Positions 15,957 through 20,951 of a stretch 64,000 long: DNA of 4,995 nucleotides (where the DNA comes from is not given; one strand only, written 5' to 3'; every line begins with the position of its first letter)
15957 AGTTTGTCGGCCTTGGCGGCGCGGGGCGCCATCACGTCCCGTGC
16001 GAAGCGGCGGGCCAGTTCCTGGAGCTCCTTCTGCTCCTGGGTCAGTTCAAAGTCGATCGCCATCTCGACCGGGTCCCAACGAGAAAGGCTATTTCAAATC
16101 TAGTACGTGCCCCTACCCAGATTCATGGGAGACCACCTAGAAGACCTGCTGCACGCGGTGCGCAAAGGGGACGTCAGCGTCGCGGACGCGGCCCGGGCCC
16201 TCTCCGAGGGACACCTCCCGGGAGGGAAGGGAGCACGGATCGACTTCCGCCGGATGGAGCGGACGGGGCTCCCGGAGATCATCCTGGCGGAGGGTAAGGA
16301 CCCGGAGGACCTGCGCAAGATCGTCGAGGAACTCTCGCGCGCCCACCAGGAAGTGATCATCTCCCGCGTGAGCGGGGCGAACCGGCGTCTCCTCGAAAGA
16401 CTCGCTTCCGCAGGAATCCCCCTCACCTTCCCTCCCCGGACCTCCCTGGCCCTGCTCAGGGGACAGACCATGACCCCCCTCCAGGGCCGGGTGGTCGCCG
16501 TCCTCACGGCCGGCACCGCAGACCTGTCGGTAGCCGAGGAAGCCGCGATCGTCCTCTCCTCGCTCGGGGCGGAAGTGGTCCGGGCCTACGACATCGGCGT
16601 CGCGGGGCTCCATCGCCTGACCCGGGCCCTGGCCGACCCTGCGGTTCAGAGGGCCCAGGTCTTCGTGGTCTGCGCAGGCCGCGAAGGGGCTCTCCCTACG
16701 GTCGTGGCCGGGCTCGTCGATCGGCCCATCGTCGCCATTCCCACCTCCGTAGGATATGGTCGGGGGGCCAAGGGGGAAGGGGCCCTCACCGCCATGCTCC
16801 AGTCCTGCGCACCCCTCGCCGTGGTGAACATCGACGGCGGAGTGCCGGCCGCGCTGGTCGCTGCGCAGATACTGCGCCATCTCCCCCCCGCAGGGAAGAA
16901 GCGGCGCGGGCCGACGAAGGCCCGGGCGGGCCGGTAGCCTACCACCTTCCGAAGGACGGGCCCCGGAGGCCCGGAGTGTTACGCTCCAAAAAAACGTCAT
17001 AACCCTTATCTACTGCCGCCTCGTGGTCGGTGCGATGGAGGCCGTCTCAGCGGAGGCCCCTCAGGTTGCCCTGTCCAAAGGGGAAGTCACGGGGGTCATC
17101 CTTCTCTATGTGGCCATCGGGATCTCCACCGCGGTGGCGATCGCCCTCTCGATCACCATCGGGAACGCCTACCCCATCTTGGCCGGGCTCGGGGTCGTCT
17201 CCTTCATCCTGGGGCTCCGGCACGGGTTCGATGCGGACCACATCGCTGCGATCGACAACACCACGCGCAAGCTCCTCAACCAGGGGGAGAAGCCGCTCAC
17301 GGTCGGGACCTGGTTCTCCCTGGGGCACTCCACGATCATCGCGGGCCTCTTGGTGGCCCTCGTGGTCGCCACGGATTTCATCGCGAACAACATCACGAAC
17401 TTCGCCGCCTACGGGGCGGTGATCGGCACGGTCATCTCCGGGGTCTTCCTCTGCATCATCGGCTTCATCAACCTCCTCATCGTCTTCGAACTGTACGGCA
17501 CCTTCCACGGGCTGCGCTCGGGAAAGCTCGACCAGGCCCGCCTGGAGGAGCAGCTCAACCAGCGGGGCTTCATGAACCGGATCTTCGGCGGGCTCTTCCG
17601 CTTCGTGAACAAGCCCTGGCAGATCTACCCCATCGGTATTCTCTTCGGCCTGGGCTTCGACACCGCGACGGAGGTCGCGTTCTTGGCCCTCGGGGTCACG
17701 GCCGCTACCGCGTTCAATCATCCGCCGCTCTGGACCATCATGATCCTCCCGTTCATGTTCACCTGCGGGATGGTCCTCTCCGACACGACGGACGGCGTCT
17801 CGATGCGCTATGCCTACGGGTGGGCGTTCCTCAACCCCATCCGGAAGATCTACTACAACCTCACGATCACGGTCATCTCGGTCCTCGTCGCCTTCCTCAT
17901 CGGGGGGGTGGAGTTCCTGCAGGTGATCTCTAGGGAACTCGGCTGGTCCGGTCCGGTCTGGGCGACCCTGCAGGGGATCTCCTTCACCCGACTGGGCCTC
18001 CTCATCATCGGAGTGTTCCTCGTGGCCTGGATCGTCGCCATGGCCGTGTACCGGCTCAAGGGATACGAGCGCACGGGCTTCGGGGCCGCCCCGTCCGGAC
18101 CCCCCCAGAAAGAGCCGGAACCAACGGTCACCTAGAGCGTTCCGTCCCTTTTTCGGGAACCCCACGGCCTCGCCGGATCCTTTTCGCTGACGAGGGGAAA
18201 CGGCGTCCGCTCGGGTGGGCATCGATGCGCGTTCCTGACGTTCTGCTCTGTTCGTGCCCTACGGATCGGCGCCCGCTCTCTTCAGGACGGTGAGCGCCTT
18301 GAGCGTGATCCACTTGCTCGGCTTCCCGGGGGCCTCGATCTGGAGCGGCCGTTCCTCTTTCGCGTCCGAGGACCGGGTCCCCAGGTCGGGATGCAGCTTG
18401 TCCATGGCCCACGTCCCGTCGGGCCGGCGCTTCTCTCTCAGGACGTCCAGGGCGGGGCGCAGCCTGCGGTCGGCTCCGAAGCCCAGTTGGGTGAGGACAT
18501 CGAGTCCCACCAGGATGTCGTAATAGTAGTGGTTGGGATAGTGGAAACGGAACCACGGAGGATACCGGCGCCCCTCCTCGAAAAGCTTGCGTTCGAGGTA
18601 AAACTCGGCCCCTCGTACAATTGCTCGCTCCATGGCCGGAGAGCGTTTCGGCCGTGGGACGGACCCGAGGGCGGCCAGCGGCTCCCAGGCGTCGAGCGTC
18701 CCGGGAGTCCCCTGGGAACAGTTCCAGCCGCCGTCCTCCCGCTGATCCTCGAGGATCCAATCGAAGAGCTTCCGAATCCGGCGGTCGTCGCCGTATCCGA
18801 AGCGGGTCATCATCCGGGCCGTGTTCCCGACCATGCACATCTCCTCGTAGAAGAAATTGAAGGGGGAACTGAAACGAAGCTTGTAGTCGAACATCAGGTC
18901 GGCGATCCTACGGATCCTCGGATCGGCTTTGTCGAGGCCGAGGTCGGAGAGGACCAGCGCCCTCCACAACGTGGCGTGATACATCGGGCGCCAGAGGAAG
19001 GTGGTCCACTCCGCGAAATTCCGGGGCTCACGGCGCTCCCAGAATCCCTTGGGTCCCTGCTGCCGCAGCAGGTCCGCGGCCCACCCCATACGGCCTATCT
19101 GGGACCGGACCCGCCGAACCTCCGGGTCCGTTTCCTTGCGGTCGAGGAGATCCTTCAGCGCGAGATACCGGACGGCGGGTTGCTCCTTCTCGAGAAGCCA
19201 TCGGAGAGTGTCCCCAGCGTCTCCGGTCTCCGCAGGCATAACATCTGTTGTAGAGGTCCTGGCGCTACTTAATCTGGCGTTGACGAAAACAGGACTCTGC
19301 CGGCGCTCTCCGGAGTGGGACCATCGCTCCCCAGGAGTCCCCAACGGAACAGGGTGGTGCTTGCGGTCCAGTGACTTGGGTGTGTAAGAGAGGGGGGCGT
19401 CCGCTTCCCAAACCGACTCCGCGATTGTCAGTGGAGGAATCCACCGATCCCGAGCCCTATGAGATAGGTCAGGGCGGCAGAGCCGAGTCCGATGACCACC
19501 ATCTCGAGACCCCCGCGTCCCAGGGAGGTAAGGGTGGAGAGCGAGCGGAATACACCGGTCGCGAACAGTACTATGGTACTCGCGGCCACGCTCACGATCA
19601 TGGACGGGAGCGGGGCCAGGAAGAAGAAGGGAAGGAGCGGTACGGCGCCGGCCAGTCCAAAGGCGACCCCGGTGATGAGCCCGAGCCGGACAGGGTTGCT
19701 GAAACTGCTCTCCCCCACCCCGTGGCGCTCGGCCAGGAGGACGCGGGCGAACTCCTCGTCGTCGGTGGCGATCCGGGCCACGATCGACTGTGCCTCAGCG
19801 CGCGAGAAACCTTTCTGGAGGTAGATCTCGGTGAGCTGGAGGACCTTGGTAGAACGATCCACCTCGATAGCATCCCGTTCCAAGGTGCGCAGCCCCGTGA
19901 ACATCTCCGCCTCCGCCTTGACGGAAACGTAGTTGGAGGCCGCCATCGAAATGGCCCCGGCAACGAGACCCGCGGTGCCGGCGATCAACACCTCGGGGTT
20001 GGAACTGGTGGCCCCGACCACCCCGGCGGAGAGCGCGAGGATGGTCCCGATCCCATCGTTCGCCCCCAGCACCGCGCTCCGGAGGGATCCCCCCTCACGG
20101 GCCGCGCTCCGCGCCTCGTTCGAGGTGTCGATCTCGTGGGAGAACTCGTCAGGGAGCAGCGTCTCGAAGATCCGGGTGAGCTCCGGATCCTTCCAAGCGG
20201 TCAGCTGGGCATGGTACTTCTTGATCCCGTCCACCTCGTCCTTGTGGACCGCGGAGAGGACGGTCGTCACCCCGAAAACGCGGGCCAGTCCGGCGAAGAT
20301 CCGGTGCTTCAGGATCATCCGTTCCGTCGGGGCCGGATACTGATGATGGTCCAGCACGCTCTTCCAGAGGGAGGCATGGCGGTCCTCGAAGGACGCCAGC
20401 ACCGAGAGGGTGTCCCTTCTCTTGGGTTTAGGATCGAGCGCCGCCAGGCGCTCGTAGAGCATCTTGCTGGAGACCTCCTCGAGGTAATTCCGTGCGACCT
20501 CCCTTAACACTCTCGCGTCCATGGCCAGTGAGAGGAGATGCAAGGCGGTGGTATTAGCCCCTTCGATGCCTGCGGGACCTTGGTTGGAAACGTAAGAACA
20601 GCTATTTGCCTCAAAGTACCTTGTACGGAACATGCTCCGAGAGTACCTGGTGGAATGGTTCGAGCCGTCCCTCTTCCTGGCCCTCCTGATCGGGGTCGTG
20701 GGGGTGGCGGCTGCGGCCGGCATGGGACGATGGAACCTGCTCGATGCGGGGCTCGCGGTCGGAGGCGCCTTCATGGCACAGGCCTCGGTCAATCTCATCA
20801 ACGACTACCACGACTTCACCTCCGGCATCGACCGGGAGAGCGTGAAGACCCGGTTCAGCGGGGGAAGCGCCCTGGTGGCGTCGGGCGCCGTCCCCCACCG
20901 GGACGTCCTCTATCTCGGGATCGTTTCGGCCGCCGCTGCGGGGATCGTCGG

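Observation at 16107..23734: Nickel module: LarB-like carboxylase, NiCoT permease and NikR regulator, without LarA/LarC/LarE in the window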

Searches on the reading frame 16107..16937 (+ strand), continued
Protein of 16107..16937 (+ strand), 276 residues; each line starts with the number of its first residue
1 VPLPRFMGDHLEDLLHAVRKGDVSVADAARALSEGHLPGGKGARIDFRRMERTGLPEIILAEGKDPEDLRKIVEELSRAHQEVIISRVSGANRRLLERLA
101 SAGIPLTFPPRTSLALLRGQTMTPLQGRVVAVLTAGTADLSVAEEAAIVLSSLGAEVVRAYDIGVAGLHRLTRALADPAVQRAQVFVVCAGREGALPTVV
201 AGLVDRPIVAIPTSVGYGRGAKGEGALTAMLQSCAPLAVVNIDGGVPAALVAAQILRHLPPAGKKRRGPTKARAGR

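Call 72: find_encoding_contigs(protein=P0247, flank=10000, max_places=2)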
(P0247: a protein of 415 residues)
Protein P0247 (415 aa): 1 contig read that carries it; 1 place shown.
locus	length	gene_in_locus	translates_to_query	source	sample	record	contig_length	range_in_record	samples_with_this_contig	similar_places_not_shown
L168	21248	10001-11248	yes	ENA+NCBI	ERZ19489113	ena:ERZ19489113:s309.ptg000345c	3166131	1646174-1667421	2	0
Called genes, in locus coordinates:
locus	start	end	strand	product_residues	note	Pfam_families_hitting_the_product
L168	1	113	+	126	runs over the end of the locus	-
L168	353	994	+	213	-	-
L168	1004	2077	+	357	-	PF05201:GlutR_N, PF01488:Shikimate_DH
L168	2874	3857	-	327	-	PF00970:FAD_binding_6 (weak), PF00175:NAD_binding_1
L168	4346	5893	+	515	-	PF01039:Carboxyl_trans, PF03255:ACCA, PF06833:MdcE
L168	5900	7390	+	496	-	PF00289:Biotin_carb_N, PF02786:CPSase_L_D2, PF08443:RimK (weak), PF02222:ATP-grasp, PF07478:Dala_Dala_lig_C (weak), PF02785:Biotin_carb_C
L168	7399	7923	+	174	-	PF25919:BSH_CusB (faint), PF00364:Biotin_lipoyl, PF25917:BSH_RND (weak), PF25973:BSH_CzcB (faint), PF25984:BSH_YknX (weak)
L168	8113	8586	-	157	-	PF08534:Redoxin, PF00578:AhpC-TSA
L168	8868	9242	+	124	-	PF00507:Oxidored_q4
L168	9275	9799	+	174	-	PF01058:Oxidored_q6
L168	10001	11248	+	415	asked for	PF01969:Ni_insertion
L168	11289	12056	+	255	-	-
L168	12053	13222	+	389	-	PF00266:Aminotran_5, PF01212:Beta_elim_lyase (weak)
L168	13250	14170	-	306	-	-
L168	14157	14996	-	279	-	PF01835:MG2 (faint)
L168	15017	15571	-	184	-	-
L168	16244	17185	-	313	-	-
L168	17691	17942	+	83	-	PF01191:RNA_pol_Rpb5_C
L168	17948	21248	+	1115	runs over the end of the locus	PF04563:RNA_pol_Rpb2_1, PF04561:RNA_pol_Rpb2_2, PF04565:RNA_pol_Rpb2_3, PF04566:RNA_pol_Rpb2_4, PF04567:RNA_pol_Rpb2_5 (weak), PF00562:RNA_pol_Rpb2_6, PF04560:RNA_pol_Rpb2_7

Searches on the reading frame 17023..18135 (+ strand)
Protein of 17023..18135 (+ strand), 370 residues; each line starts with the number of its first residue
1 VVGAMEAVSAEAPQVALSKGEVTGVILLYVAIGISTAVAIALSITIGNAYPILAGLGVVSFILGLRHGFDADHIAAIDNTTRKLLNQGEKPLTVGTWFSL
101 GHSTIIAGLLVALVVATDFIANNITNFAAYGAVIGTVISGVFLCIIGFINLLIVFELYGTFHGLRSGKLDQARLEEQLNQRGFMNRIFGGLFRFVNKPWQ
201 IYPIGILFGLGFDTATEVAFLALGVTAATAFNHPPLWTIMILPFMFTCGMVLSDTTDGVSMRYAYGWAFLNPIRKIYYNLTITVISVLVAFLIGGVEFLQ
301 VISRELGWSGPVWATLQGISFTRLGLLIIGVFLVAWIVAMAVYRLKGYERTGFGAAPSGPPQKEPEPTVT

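Call 3: search_protein_families(library=pfam, proteins=[window:17023-18135:+])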
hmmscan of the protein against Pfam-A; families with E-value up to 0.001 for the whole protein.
window:17023-18135:+ (370 aa): 1 family
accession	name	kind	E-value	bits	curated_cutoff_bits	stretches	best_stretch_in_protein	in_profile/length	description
PF03824.22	NicO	-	2.4e-95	319.6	27.7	1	55-341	3-286/287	High-affinity nickel-transport protein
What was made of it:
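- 17035..18135 (+): nicT/hoxN-type NiCoT secondary nickel (cobalt) permease, 366 aa. The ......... signature is at nt 17218-17244 and GFDTATE at 17653-17673. PF03824 scores 319.6 bits (call 3).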

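Call 4: search_protein_families(library=ncbifam, proteins=[window:17023-18135:+])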
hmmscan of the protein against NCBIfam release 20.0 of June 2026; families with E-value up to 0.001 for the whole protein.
window:17023-18135:+ (370 aa): 2 families
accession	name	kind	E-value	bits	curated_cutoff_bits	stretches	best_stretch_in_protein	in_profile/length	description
NF052500.1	NicTportNicT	equivalog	2.6e-112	375.5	450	1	24-346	13-338/340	Nickel transporter NicT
TIGR00802.1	nico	subfamily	5.2e-99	331.2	333.05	1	58-336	2-281/281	HoxN/HupN/NixA family nickel/cobalt transporter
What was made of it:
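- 17035..18135 (+): The NicT equivalog scores 375.5 against a cutoff of 450 (call 4).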

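Call 10: find_encoding_contigs(protein=window:17023-18135:+, flank=10000, max_places=10)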
Protein window:17023-18135:+ (370 aa): no gene with exactly this product is on record in the collection.

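Call 41: find_related_loci(query=window:17035-18135:+, collection=metagenome_contigs, flank=10000)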
Query window:17035-18135:+ (366 aa) in metagenome_contigs; peptide patterns used: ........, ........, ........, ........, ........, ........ (x = any residue, [..] = any of these).
600 stretches matched a pattern (row limit reached: there are more); 138 encode a relative of the query (tblastn E <= 1e-3); the best 80 are kept; 80 distinct loci.
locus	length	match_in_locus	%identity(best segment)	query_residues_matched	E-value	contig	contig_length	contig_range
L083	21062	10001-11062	61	13-365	1e-138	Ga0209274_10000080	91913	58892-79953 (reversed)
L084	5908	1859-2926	59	10-366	4e-139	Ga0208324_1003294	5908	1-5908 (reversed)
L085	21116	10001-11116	59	1-363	8e-138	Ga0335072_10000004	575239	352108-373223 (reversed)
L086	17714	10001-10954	63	41-359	4e-134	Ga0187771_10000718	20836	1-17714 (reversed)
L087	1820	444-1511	57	13-364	1e-143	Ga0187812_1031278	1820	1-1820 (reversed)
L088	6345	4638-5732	58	6-355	2e-133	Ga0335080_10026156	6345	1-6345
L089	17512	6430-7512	57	10-364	5e-132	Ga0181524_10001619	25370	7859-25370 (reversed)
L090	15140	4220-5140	64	48-357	9e-132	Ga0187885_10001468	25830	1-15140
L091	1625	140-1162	59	24-362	8e-143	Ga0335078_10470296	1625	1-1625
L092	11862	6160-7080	64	48-357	9e-132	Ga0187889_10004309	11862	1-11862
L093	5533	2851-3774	64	48-357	4e-132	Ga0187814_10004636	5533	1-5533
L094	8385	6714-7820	56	2-364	2e-131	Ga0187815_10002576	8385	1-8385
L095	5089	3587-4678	57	1-359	1e-132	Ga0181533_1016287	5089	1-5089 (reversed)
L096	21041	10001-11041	58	10-349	3e-131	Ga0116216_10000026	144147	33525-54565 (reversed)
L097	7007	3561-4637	59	10-359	2e-131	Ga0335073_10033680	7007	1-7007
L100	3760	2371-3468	56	1-364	1e-133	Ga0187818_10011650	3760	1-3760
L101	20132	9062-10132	57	13-364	4e-130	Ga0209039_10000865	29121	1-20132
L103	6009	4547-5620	56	4-363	4e-130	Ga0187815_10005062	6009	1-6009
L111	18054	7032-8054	58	13-349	2e-129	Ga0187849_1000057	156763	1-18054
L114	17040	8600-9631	57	10-349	3e-128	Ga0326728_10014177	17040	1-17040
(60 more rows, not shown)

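Call 80: search_protein_families(library=pfam, proteins=[L095:2611-3486:+, L101:10443-11753:+, L114:11353-12363:-, L096:16418-17542:+, L090:10388-11563:+, L095:1535-2518:+, L090:7910-8911:+, L111:14810-15997:+, L100:204-1451:-, L103:3714-4358:+], max_evalue=0.001)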
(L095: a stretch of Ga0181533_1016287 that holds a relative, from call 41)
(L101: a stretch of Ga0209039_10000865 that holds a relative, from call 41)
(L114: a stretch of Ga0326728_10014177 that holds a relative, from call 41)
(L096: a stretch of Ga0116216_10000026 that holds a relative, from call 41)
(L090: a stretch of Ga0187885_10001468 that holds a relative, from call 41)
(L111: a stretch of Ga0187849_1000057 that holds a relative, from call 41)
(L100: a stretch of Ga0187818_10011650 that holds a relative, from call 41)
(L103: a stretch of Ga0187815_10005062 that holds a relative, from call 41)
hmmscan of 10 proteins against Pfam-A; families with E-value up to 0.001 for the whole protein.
L095:2611-3486:+ (291 aa): 3 families
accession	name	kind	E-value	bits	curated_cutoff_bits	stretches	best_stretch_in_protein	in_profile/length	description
PF02678.22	Pirin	-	3.7e-36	123.9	26.1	1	23-123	2-108/108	Pirin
PF05726.19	Pirin_C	-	4.3e-26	91.7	27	1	178-281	1-102/103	Pirin C-terminal cupin domain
PF07883.17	Cupin_2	-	3.8e-07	30.2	27.2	0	181-235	3-56/70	Cupin domain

L101:10443-11753:+ (436 aa): 0 families

L114:11353-12363:- (336 aa): 1 family
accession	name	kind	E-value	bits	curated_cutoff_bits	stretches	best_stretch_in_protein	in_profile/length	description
PF02219.23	MTHFR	-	0.00014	21.7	24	1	191-286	163-254/287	Methylenetetrahydrofolate reductase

L096:16418-17542:+ (374 aa): 2 families
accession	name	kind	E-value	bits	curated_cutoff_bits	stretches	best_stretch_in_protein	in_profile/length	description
PF12698.13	ABC2_membrane_3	-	2.5e-37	129.2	31.6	1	24-366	4-346/347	ABC-2 family transporter protein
PF01061.29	ABC2_membrane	-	3.1e-23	82.9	26.9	1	179-339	51-210/211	ABC-2 type transporter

L090:10388-11563:+ (391 aa): 7 families
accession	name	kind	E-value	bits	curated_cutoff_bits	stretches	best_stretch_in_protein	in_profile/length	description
PF07992.20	Pyr_redox_2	-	2.4e-50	172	26.1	1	78-365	2-291/291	Pyridine nucleotide-disulphide oxidoreductase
PF13738.12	Pyr_redox_3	-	7.9e-18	65.2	30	1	152-348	101-305/305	Pyridine nucleotide-disulphide oxidoreductase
PF00070.33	Pyr_redox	-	1.4e-15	58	22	1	220-290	2-79/82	Pyridine nucleotide-disulphide oxidoreductase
PF01266.30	DAO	-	5.2e-08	33.2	27.9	1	131-191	147-209/353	FAD dependent oxidoreductase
PF00890.30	FAD_binding_2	-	1e-06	28.7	20.4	1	79-113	2-37/414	FAD binding domain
PF03486.20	HI0933_like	-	1.8e-05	24.8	50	0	78-107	2-31/244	HI0933-like protein Rossmann domain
PF01134.28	GIDA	-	0.00053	19.6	22.1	0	79-105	2-28/391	Glucose inhibited division protein A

L095:1535-2518:+ (327 aa): 1 family
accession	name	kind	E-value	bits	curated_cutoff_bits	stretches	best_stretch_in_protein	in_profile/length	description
PF01384.25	PHO4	-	8.6e-39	133.9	33.7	1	19-311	1-347/350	Phosphate transporter family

L090:7910-8911:+ (333 aa): 4 families
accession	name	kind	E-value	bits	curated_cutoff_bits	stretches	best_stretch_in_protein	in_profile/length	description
PF00005.33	ABC_tran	-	3.7e-28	99.3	25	1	44-182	2-137/137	ABC transporter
PF13304.12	AAA_21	-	2.3e-13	51.3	27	1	142-211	226-298/304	AAA domain, putative AbiEii toxin, Type IV TA system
PF13732.12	DrrA1-3_C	-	1.4e-05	26.2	27.4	1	235-319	1-81/81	ATP-binding protein DrrA1-3-like, C-terminal domain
PF02463.25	SMC_N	-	0.00014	21.8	40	0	145-215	128-201/220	RecF/RecN/SMC N terminal domain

L111:14810-15997:+ (395 aa): 12 families
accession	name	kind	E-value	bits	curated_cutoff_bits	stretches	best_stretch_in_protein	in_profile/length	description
PF22578.2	GGR_cat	-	1.4e-29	102.2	27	1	177-263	1-88/88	Geranylgeranyl reductase catalytic domain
PF01494.25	FAD_binding_3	-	3.7e-18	66.3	22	1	5-295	1-304/349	FAD binding domain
PF12831.13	FAD_oxidored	-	4.8e-13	49.6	27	1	7-195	1-189/416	FAD dependent oxidoreductase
PF00890.30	FAD_binding_2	-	1.4e-10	41.4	20.4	1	7-49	1-43/414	FAD binding domain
PF07992.20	Pyr_redox_2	-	2e-08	34.5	26.1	1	7-184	2-136/291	Pyridine nucleotide-disulphide oxidoreductase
PF04820.20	Trp_halogenase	-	3.1e-08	33.4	21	1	89-296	146-341/458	Tryptophan halogenase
PF01266.30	DAO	-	6.5e-08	32.9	27.9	1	7-41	1-35/353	FAD dependent oxidoreductase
PF03486.20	HI0933_like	-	4.3e-07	30.1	50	1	7-45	2-40/244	HI0933-like protein Rossmann domain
PF13450.12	NAD_binding_8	-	8.9e-06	26.3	21.9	1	10-42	1-33/68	NAD(P)-binding Rossmann-like domain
PF01946.23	Thi4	-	0.00023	20.9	26.2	1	5-44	17-57/235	Thi4 family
PF01134.28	GIDA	-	0.00024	20.7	22.1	1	7-41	1-36/391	Glucose inhibited division protein A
PF05834.18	Lycopene_cycl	-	0.00055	19.6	23.4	0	7-40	1-36/380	Lycopene cyclase protein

L100:204-1451:- (415 aa): 2 families
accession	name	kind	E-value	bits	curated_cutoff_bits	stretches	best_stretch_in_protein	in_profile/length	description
PF20979.2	Arginosuc_syn_C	-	2.2e-90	302.5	27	1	178-395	1-218/219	Arginosuccinate synthase C-terminal domain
PF00764.25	Arginosuc_synth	-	3.1e-72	242.3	27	1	9-169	1-162/162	Arginosuccinate synthase N-terminal HUP domain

L103:3714-4358:+ (214 aa): 3 families
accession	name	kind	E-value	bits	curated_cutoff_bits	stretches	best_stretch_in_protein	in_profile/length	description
PF24367.1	DUF7523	-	9.3e-09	36.2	27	1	5-104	1-94/158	Family of unknown function (DUF7523)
PF13840.12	ACT_7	-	3.3e-07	30.5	27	1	148-210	3-64/65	ACT domain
PF01842.31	ACT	-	1.7e-05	25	27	0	164-188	9-33/66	ACT domain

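Call 83: search_solved_structures(query=L089:7993-9084:+, max_evalue=0.01)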
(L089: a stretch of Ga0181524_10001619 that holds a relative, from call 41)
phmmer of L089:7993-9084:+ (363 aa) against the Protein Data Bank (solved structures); distinct sequences matched with E-value up to 0.01: 0.

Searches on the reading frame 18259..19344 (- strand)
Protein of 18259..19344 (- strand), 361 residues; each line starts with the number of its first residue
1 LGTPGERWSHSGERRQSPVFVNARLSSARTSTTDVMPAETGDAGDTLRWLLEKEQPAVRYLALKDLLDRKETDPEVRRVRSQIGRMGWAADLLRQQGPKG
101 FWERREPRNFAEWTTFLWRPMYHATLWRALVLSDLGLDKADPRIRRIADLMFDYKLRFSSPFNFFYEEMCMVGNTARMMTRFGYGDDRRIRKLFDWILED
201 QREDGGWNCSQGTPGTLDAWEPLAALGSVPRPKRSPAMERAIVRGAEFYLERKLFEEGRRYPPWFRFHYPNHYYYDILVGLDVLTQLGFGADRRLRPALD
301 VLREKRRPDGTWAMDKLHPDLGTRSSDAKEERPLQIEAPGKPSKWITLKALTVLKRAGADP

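Call 3: search_protein_families(library=pfam, proteins=[window:18259-19344:-])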
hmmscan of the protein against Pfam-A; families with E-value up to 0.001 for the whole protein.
window:18259-19344:- (361 aa): 2 families
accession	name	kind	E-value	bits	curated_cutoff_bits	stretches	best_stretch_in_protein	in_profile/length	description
PF13249.12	SQHop_cyclase_N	-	1.3e-05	25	26.2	0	181-241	38-99/291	Squalene-hopene cyclase N-terminal domain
PF13243.12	SQHop_cyclase_C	-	6.1e-05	22.6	26.1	0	173-242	143-213/319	Squalene-hopene cyclase C-terminal domain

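Call 4: search_protein_families(library=ncbifam, proteins=[window:18259-19344:-])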
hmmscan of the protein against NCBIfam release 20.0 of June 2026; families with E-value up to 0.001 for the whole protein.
window:18259-19344:- (361 aa): 2 families
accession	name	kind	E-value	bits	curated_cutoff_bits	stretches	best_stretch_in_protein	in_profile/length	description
TIGR01787.1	squalene_cyclas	subfamily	4.1e-05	22.4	322.7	0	163-208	485-528/622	squalene/oxidosqualene cyclases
TIGR01507.1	hopene_cyclase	equivalog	0.00039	18.9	431.1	0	178-241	55-119/640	squalene--hopene cyclase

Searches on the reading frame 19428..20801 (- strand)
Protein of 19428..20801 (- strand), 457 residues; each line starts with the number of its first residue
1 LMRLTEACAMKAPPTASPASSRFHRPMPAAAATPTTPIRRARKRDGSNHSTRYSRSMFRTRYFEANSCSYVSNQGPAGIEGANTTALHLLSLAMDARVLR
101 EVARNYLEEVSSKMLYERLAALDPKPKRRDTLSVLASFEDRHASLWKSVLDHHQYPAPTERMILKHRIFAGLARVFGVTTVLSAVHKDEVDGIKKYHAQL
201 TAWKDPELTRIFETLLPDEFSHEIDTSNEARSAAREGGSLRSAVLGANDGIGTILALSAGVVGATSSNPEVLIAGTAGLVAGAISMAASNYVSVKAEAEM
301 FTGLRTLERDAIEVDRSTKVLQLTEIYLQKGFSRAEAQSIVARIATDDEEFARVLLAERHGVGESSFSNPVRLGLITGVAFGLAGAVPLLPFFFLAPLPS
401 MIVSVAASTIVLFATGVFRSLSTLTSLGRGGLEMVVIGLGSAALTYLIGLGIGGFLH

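Call 3: search_protein_families(library=pfam, proteins=[window:19428-20801:-])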
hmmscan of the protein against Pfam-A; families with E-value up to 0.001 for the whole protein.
window:19428-20801:- (457 aa): 1 family
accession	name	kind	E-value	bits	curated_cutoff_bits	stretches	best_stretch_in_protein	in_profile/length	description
PF01988.24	VIT1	-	2.8e-53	181.3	28.1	1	240-449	1-213/214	VIT family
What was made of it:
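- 18259..23178 (.): Intervening block, not part of the nickel system: toroid paralog (18259-19344, minus), VIT1-family transporter (19428-20522/20801, minus), UbiA prenyltransferase (20632-21516, plus), MDR/quinone-oxidoreductase-like dehydrogenase (21497-22567, plus) and CPBP protease (22555-23178, plus). Pfam results in call 3.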

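Call 4: search_protein_families(library=ncbifam, proteins=[window:19428-20801:-])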
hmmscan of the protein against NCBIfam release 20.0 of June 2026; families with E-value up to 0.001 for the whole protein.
window:19428-20801:- (457 aa): 1 family
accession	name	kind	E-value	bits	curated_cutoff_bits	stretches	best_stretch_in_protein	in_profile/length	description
TIGR00267.1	TIGR00267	hypoth_equivalog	2.1e-06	27.5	156.95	1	374-450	92-168/171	TIGR00267 family protein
